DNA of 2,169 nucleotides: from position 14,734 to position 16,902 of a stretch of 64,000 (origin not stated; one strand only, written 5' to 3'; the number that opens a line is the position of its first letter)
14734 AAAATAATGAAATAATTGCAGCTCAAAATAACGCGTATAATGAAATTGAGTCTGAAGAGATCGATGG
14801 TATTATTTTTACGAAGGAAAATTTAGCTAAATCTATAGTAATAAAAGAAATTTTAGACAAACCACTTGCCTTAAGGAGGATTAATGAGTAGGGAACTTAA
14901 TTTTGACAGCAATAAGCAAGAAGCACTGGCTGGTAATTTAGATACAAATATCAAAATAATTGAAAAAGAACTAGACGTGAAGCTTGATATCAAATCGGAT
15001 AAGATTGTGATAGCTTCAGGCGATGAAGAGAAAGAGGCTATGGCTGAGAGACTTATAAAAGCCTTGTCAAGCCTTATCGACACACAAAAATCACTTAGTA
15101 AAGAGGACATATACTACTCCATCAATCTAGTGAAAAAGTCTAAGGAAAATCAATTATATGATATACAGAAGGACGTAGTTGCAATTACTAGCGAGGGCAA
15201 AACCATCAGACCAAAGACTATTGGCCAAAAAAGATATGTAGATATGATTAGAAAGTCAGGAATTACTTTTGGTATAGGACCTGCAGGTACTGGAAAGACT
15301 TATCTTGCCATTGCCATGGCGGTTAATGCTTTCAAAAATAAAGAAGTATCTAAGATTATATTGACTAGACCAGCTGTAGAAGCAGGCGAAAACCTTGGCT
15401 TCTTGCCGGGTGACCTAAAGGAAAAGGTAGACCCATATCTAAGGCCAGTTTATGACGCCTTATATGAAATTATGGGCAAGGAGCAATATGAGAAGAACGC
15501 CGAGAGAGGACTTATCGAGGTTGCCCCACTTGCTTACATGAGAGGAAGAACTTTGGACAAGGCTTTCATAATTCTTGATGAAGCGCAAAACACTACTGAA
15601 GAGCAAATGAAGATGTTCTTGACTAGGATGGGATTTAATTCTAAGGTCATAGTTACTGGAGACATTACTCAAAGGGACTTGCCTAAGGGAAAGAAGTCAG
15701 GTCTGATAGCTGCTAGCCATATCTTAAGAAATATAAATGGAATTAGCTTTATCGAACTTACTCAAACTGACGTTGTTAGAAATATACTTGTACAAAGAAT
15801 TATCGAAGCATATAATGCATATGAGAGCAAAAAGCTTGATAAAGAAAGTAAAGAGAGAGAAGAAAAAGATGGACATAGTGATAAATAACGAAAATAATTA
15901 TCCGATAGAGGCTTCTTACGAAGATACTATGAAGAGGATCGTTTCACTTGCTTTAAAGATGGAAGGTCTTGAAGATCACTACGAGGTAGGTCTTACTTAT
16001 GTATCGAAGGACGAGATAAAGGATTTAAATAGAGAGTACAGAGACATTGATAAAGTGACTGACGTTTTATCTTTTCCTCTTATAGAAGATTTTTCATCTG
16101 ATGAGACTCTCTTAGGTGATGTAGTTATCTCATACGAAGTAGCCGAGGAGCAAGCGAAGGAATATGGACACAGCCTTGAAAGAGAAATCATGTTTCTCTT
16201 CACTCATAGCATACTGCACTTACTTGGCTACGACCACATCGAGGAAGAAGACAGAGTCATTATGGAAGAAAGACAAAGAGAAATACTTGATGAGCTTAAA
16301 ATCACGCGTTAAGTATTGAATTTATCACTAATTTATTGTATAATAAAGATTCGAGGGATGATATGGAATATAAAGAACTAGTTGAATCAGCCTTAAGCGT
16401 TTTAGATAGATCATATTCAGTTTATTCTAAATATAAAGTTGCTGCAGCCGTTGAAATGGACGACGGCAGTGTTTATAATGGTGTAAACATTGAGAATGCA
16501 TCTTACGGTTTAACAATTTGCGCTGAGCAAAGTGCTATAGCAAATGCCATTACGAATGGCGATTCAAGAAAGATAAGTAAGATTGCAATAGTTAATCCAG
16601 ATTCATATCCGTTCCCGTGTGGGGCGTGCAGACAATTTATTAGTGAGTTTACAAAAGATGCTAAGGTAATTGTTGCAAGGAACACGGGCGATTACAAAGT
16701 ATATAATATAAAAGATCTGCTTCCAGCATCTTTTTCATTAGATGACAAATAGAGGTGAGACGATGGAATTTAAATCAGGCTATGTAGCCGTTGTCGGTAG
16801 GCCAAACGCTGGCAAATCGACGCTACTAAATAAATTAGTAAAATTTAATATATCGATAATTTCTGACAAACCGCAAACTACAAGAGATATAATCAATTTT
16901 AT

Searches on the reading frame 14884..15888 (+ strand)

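Call 40: search_protein_families(library=pfam, proteins=[window:14884-15888:+], max_evalue=0.00001)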
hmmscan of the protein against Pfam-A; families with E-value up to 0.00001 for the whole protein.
window:14884-15888:+ (334 aa): 3 families
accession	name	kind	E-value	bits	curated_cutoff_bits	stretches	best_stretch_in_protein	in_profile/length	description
PF02562.22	PhoH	-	9.7e-98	326.1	27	1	108-311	2-205/205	PhoH-like protein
PF13604.12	AAA_30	-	1.1e-07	32.2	27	1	114-264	5-128/191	AAA domain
PF13245.12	AAA_19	-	3.4e-07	31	25.1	1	115-263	1-128/134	AAA domain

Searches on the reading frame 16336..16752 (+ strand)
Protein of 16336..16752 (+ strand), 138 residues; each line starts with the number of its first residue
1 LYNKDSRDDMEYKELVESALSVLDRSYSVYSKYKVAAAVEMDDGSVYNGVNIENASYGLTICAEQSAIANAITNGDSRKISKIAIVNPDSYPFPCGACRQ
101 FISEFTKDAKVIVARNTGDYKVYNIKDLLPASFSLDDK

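Call 40: search_protein_families(library=pfam, proteins=[window:16336-16752:+], max_evalue=0.00001)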
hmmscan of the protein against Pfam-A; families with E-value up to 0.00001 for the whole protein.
window:16336-16752:+ (138 aa): 2 families
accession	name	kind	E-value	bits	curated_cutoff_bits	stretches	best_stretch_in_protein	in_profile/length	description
PF00383.29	dCMP_cyt_deam_1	-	7.7e-17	61.5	25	1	12-113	4-100/102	Cytidine and deoxycytidylate deaminase zinc-binding region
PF08211.18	dCMP_cyt_deam_2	-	5.3e-12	46.5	25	1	10-87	39-117/130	Cytidine and deoxycytidylate deaminase zinc-binding region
